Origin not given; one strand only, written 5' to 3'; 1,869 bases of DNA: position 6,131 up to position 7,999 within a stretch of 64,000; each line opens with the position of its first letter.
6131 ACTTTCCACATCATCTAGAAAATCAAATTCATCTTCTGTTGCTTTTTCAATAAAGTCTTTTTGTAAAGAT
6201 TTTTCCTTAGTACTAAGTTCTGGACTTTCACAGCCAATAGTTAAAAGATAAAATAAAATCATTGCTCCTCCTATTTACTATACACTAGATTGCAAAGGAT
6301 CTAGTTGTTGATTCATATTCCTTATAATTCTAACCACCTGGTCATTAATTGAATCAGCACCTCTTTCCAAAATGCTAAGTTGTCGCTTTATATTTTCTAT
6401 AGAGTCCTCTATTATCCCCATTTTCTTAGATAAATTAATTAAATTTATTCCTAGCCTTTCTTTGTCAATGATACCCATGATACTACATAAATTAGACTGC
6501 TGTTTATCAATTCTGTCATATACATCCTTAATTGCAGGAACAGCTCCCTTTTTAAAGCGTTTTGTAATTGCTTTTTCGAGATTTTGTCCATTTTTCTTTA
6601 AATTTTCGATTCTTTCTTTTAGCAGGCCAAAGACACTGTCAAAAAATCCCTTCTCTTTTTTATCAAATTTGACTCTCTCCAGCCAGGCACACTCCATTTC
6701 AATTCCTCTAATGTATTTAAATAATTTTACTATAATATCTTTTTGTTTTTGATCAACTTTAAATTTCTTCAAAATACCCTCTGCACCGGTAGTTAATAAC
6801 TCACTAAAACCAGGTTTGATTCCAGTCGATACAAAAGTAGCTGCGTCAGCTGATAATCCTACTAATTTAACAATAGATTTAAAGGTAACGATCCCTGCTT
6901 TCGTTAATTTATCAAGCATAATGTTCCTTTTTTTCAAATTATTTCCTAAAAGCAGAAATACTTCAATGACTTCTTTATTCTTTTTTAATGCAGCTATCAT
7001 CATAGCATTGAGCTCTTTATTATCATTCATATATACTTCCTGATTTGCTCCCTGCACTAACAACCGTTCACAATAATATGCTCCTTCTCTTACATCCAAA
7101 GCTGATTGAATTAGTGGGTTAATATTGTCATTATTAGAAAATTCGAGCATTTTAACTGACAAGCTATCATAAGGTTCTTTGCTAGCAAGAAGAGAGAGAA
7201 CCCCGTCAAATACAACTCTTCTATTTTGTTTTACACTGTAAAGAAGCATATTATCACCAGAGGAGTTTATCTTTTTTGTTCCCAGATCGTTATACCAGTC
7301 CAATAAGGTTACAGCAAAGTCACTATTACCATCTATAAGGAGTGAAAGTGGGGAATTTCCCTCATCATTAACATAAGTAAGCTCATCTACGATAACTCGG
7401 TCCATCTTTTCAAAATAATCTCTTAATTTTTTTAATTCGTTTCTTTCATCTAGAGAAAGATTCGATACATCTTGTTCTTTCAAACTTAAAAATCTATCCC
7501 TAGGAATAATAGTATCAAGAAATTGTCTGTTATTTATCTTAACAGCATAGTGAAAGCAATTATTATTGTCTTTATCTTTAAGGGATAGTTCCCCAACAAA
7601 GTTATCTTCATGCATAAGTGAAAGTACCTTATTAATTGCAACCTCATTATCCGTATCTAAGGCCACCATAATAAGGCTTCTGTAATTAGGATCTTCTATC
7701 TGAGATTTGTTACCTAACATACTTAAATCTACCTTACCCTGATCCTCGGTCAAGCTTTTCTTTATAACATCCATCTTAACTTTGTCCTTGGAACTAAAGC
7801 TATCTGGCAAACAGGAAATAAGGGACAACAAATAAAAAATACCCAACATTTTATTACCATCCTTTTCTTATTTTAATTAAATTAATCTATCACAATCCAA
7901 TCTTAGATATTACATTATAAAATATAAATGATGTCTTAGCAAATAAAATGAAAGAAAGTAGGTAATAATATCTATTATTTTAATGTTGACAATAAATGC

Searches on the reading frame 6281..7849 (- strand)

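Call 3: search_protein_families(library=pfam, proteins=[window:6281-7849:-], max_evalue=0.01)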
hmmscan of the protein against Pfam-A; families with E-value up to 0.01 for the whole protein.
window:6281-7849:- (523 aa): 4 families
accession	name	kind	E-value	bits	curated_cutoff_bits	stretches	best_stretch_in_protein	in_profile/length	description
PF12796.13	Ank_2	-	3.9e-07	31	27.3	0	239-305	26-86/90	Ankyrin repeats (3 copies)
PF13857.12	Ank_5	-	0.0011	19.8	27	0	263-303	1-42/56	Ankyrin repeats (many copies)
PF13637.12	Ank_4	-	0.003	18.3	22.7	0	91-112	26-47/50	Ankyrin repeats (many copies)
PF13606.12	Ank_3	-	0.0053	17.6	22.3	0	281-305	4-28/30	Ankyrin repeat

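Call 78: search_protein_families(library=padloc, proteins=[window:6281-7849:-], max_evalue=0.001)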
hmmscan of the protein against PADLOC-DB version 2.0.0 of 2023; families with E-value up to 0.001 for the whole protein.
window:6281-7849:- (523 aa): 0 families
